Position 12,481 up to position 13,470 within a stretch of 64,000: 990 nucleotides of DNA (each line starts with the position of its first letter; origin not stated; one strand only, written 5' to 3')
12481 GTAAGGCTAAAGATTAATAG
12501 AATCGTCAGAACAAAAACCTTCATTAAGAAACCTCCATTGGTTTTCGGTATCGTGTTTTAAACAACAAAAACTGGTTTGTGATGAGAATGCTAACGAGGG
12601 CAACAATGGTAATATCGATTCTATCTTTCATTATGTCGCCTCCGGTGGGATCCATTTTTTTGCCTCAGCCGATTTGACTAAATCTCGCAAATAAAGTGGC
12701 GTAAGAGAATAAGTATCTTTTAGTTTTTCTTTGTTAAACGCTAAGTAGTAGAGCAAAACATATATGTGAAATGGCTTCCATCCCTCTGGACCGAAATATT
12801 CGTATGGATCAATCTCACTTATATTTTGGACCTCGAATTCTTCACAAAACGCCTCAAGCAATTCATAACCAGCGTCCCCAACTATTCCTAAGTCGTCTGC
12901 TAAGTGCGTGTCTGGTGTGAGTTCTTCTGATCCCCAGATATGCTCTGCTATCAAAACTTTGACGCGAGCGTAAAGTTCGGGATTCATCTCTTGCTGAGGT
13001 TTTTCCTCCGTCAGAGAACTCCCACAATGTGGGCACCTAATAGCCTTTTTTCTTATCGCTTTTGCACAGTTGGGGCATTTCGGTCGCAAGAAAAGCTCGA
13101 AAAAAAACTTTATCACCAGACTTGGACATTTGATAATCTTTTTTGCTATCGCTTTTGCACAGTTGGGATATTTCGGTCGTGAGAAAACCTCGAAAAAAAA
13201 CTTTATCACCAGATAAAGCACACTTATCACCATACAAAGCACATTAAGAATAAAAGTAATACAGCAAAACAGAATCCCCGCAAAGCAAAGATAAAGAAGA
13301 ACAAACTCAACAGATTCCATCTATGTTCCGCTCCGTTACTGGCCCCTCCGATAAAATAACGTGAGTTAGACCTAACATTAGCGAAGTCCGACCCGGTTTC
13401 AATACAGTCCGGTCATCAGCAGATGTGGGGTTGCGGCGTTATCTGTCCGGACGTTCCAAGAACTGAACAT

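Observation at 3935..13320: Tandemly duplicated five-family envelope cassette resembling a decaying immunity/receptor array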

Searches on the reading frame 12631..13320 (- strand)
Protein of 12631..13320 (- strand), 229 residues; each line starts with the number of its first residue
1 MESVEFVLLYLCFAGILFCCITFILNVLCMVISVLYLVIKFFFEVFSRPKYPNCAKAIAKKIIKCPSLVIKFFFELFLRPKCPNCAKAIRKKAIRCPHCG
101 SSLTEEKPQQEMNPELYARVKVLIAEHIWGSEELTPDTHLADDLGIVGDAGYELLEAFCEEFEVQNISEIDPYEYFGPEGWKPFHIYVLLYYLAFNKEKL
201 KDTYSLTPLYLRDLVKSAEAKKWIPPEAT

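Call 3: search_protein_families(library=pfam, max_evalue=0.1, proteins=[window:12631-13320:-])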
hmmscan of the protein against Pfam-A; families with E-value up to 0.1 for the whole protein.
window:12631-13320:- (229 aa): 9 families
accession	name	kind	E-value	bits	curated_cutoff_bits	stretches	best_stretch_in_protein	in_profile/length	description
PF07377.18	DUF1493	-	3.2e-08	34.6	21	1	129-224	24-106/108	Protein of unknown function (DUF1493)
PF13240.11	Zn_Ribbon_1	-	5.8e-05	23.2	25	1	81-103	1-23/23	zinc-ribbon domain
PF13248.11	Zn_ribbon_3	-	0.00019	21.2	27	1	81-101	4-24/26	zinc-ribbon domain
PF12773.13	DZR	-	0.002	18.7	27.3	1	82-104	1-23/45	Double zinc ribbon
PF06221.18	zf-C2HC5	-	0.0059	17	25.8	1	79-112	17-53/54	Putative zinc finger motif, C2HC5-type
PF12172.15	zf-ChsH2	-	0.012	15.9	23.2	1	80-102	12-34/37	ChsH2, rubredoxin-like zinc ribbon domain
PF24460.1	DUF7575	-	0.015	15.1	28.5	0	93-103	3-13/28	Domain of unknown function (DUF7575)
PF18912.6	DZR_2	-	0.045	14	27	1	76-104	4-32/56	Double zinc ribbon domain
PF22747.2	Zn_ribbon_DUF2089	-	0.077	13.6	27.6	0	82-102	1-21/32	DUF2089 zinc ribbon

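Call 11: search_protein_families(library=ncbifam, max_evalue=0.1, proteins=[window:12631-13320:-])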
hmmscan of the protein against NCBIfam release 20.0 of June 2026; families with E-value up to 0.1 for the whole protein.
window:12631-13320:- (229 aa): 4 families
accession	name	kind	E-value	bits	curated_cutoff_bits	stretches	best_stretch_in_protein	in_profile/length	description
NF053815.1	teico_TcaA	equivalog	0.0044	15.9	550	1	81-112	3-34/463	membrane-associated protein TcaA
NF002151.0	PRK00982.1-5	equivalog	0.017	15.3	92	1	116-165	4-54/78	acyl carrier protein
NF001605.0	PRK00398.1-2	equivalog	0.039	13.8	63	0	95-119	3-27/43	DNA-directed RNA polymerase subunit P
NF002148.0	PRK00982.1-2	subfamily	0.091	12.6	71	0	115-165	4-55/79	acyl carrier protein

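Call 32: search_protein_families(library=padloc, max_evalue=0.1, proteins=[window:12631-13320:-])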
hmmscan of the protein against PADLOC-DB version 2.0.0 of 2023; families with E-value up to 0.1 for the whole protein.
window:12631-13320:- (229 aa): 0 families
